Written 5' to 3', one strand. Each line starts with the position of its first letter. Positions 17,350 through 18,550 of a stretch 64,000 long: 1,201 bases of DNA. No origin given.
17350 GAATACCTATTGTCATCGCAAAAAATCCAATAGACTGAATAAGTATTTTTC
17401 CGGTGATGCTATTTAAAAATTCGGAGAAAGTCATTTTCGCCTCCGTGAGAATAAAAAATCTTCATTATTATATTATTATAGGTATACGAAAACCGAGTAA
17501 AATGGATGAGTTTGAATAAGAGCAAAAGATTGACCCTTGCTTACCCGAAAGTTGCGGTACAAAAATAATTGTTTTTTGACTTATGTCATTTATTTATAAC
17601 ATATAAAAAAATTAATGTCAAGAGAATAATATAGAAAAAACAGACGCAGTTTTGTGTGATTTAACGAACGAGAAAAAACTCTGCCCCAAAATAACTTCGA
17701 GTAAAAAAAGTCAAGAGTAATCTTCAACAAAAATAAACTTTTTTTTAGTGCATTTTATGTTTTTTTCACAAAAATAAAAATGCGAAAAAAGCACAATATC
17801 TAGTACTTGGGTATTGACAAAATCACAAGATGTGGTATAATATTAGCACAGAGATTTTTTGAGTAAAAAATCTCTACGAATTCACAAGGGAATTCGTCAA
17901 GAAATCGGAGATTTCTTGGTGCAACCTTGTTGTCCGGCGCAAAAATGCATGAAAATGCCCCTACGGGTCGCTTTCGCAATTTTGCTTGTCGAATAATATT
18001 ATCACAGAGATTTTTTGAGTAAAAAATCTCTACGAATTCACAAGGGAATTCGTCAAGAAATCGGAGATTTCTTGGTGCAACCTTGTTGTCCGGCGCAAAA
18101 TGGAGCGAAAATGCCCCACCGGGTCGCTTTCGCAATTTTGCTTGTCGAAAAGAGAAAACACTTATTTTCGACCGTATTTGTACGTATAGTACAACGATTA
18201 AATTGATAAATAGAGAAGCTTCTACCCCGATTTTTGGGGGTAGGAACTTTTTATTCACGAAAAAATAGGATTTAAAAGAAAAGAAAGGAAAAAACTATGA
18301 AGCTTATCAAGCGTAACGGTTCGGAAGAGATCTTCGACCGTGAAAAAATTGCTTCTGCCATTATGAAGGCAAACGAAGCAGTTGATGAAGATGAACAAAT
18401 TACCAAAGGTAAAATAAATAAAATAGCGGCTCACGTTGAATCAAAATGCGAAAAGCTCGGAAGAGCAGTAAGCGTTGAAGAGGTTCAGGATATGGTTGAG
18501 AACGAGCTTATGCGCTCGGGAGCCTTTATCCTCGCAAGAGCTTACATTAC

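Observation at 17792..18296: Duplicated 156-nt multi-hairpin module in the nrdD leader, between an NrdR-box promoter and a terminator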

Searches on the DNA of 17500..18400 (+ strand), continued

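Call 61: search_with_rna_model(model_id=R1, sources=[L249, L250], max_evalue=1)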
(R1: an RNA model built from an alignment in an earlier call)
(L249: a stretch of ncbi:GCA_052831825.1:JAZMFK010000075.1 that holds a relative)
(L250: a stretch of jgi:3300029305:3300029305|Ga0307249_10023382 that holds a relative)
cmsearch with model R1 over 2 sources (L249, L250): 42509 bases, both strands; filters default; matches with E-value up to 1: 0.
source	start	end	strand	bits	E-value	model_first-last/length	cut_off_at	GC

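Call 65: search_with_rna_model(model_id=R1, sources=[L251, L252], max_evalue=0.01)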
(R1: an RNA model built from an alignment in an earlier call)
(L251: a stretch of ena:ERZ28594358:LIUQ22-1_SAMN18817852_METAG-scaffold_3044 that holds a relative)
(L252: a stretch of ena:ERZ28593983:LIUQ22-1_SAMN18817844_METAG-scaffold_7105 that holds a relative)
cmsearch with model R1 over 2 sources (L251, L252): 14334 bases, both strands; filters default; matches with E-value up to 0.01: 4.
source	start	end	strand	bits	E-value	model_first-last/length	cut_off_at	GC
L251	2568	2725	+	145.1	4.1e-31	1-157/157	no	0.46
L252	461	618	+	145.1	4.1e-31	1-157/157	no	0.46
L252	621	812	+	111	1.5e-23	1-157/157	no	0.42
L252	564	610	-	19.4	0.0028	103-149/157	no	0.49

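Call 74: search_dna_similar(query=window:17840-18160:+, collection=plasmids, mode=distant, max_evalue=0.001, max_rows=10)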
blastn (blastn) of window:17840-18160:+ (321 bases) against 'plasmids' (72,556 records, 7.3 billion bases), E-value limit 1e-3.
No match.

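Call 75: search_dna_similar(query=window:17840-18160:+, collection=phages, mode=distant, max_evalue=0.001, max_rows=10)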
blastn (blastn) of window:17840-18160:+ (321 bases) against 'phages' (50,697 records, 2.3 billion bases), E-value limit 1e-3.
No match.
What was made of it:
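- On Dispersed intergenic repeat or miniature mobile element (BOX, REP or bcr1-like): The plasmid and phage collections also gave nothing (calls 74, 75).
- Tried and rejected: No match (calls 74, 75).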

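Call 77: build_rna_model(alignment_id=A4)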
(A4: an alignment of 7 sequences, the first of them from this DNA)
Model R2 built from alignment A4 (7 sequences, 80 columns); structure: RNAalifold consensus.
model positions 79; base pairs 25; branch points 0; effective number of sequences 1.58; information 0.717 bits per position. Calibrated on 0.2 Mb of random sequence (short: E-values are rough).
structure used (alignment columns):
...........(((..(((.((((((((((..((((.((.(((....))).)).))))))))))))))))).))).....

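Call 78: search_with_rna_model(model_id=R2, sources=[window, L001, L002, L003, L004, L005, L006, L007, L008, L009, L010, L011, L012, L013, L014, L015, L016, L017, L018, L019, L020, L021, L022, L023, L024, L025, L026, L027, L028, L029, L030, L031, L032, L033, L034, L035, L036, L037, L038, L039, L040, L041, L042, L043, L044, L045, L046, L047, L048, L049, L050, L051, L052, L053, L054, L055, L056, L057, L058, L059, L060, L061, L062, L063, L064, L065, L066, L067, L068, L069, L070, L071, L072, L073, L074, L075, L076, L077, L078, L079, L080, L081, L082, L084, L085, L086, L235, L237, L238, L240, L241, L244, L246, L249, L250, L251, L252], max_evalue=5)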
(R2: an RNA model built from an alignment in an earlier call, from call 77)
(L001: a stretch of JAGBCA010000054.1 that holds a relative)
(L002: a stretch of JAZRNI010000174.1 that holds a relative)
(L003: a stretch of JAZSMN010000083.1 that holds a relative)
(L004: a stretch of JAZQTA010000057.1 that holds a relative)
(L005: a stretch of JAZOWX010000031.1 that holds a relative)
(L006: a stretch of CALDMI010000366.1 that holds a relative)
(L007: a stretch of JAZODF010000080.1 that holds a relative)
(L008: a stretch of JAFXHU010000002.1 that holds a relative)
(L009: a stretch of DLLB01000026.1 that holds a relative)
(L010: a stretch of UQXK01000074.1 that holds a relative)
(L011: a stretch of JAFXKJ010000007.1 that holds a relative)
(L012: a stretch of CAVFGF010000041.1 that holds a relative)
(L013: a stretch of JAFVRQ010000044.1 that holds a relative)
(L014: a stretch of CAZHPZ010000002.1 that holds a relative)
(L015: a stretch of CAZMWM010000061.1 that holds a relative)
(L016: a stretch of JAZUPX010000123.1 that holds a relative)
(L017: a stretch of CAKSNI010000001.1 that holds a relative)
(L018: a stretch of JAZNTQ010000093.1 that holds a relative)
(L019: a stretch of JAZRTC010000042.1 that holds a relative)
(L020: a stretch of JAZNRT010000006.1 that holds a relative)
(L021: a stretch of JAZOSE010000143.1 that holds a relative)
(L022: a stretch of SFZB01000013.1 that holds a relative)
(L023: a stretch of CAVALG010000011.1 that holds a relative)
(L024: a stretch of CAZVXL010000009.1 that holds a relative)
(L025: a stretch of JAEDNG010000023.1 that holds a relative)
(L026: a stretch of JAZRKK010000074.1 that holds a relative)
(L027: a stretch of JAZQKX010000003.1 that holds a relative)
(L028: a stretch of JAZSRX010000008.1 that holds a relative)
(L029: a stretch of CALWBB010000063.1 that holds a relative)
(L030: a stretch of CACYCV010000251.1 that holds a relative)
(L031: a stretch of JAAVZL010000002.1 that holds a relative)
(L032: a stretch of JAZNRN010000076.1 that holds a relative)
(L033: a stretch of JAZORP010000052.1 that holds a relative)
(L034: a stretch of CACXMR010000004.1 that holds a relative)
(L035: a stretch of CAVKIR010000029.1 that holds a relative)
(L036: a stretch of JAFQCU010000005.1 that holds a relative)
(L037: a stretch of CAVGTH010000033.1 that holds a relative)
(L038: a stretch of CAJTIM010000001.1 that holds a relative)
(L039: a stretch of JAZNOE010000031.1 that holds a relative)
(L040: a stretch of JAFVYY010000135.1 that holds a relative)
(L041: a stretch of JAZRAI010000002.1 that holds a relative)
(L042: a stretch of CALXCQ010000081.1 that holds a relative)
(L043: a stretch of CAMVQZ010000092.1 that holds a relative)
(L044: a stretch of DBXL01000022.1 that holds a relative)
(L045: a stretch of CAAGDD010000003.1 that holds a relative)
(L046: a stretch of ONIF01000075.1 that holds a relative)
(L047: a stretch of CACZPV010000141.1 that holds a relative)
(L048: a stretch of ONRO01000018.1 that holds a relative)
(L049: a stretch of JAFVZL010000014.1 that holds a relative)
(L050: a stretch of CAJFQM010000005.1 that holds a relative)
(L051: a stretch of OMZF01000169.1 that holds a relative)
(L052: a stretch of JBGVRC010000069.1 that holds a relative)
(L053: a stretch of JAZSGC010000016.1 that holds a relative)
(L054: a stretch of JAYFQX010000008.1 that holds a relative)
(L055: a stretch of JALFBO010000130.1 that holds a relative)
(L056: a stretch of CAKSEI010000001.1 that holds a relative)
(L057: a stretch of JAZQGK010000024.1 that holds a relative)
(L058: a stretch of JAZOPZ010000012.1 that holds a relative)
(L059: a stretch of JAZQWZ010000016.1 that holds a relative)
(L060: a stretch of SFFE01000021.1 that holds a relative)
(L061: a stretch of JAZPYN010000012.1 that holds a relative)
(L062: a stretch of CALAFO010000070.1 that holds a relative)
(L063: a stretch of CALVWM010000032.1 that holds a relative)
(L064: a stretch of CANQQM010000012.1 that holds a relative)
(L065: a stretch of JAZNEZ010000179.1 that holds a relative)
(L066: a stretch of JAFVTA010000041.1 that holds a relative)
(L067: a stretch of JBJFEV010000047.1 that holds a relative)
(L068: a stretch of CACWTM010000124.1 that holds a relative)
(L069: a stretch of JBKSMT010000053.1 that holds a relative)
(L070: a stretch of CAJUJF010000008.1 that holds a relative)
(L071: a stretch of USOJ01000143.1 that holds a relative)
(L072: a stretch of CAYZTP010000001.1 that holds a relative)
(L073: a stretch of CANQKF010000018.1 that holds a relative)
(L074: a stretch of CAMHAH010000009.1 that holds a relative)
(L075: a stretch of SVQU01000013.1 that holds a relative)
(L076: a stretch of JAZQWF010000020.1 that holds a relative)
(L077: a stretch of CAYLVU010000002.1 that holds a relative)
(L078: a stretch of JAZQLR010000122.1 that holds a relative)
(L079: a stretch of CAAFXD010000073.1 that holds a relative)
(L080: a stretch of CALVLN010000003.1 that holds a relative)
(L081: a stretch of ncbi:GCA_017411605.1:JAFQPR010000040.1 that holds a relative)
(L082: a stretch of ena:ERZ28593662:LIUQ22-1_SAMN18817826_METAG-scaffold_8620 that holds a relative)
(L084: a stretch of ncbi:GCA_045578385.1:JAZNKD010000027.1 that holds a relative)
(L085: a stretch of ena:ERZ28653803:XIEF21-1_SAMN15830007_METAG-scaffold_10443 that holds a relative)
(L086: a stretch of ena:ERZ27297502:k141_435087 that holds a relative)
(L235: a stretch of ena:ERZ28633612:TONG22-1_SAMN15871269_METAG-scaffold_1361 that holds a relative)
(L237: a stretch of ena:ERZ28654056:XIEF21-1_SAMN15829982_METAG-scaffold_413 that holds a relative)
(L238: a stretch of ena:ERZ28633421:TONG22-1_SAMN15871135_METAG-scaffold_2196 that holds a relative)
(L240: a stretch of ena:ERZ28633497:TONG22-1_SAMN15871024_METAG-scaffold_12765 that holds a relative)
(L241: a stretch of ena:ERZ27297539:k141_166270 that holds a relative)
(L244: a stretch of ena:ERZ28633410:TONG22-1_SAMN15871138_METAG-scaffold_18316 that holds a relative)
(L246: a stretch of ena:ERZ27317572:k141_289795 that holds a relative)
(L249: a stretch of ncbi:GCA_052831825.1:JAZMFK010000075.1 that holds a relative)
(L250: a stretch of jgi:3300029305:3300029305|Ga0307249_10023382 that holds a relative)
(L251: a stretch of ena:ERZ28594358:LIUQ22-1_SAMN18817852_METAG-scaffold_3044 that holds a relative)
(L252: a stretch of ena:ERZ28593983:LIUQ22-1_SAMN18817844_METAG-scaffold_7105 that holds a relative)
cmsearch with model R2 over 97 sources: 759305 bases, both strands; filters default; matches with E-value up to 5: 35.
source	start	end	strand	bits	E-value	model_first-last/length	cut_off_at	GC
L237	959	1037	+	100.8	7e-26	1-79/79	no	0.49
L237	1153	1231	+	100.8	7e-26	1-79/79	no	0.49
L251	2651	2729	+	100.8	7e-26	1-79/79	no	0.49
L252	544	622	+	100.8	7e-26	1-79/79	no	0.49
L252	738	816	+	100.8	7e-26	1-79/79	no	0.49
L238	1205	1283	+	99.3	2e-25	1-79/79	no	0.46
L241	76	154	+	99.3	2e-25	1-79/79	no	0.46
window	17919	17997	+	98.9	2.6e-25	1-79/79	no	0.47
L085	1675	1753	+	97.4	6.9e-25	1-79/79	no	0.46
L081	56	135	+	97.2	7.9e-25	1-79/79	no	0.44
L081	216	295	+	96.8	1e-24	1-79/79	no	0.45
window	18075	18153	+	89.9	1.1e-22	1-79/79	no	0.52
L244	1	52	+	57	5.2e-13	28-79/79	5'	0.4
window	18085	18159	-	24.7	0.0016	1-79/79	no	0.51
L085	1695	1741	-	23.3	0.004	21-67/79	no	0.45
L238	1225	1271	-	22.9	0.0054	21-67/79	no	0.43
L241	96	142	-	22.9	0.0054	21-67/79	no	0.43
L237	979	1025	-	21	0.02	21-67/79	no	0.49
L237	1173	1219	-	21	0.02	21-67/79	no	0.49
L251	2671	2717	-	21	0.02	21-67/79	no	0.49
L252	564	610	-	21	0.02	21-67/79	no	0.49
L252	758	804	-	21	0.02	21-67/79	no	0.49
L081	226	303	-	20.9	0.021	1-79/79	no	0.45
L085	1831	1909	+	20.9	0.021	1-79/79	no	0.44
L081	66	143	-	20.8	0.022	1-79/79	no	0.44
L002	5224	5303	+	17.4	0.22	1-79/79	no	0.45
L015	2785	2838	-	16.8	0.33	1-79/79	no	0.37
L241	235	261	+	16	0.57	1-79/79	no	0.56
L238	1352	1378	+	15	1.1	1-79/79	no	0.59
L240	327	353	+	15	1.1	1-79/79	no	0.59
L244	133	159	+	15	1.1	1-79/79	no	0.59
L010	4291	4341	+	14.9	1.2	1-79/79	no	0.35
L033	3980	4038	-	13.3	3.7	1-79/79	no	0.36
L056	6451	6527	+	13.2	3.9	1-79/79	no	0.44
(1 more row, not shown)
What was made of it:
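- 17840..17993 (+): Module copy 1. Its elements are: closing helix P1 (17846-17849 with 17919-17922); hairpin 1 (17850-17875); hairpin 2 (17876-17897); hairpin 3 (17898-17918); a linker; and a long irregular 3' hairpin ending at 17993 (3'-domain model match 17919-17997). Model R2, 98.9 bits (call 78).
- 17996..18149 (+): Module copy 2. Its elements are: hairpin 1 (18006-18031); hairpin 2 (18032-18053); hairpin 3 (18054-18074); and the 3' hairpin domain ending at 18149 (3'-domain model match 18075-18153). R2, 89.9 bits (call 78).
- The 3'-domain model scores about 100 bits on the plus strand and 21-25 bits on the minus strand (call 78).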

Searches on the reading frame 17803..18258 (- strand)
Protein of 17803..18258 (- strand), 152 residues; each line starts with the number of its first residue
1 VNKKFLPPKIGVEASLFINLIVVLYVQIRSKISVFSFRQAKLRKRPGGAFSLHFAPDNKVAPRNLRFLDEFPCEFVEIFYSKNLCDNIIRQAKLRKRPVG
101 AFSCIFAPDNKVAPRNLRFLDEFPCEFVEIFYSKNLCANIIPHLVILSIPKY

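Call 47: find_homologous_proteins(query=window:17803-18258:-, max_evalue=1)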
Query seq(152 aa): 15 candidates shared short words with the query, none scored E <= 1.
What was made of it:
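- On Protein-coding sequence (minus-strand ORF 17800-18258, 152 aa): No homologue was found among 5.8 billion proteins (call 47).
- Tried and rejected: There were no hits (call 47).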
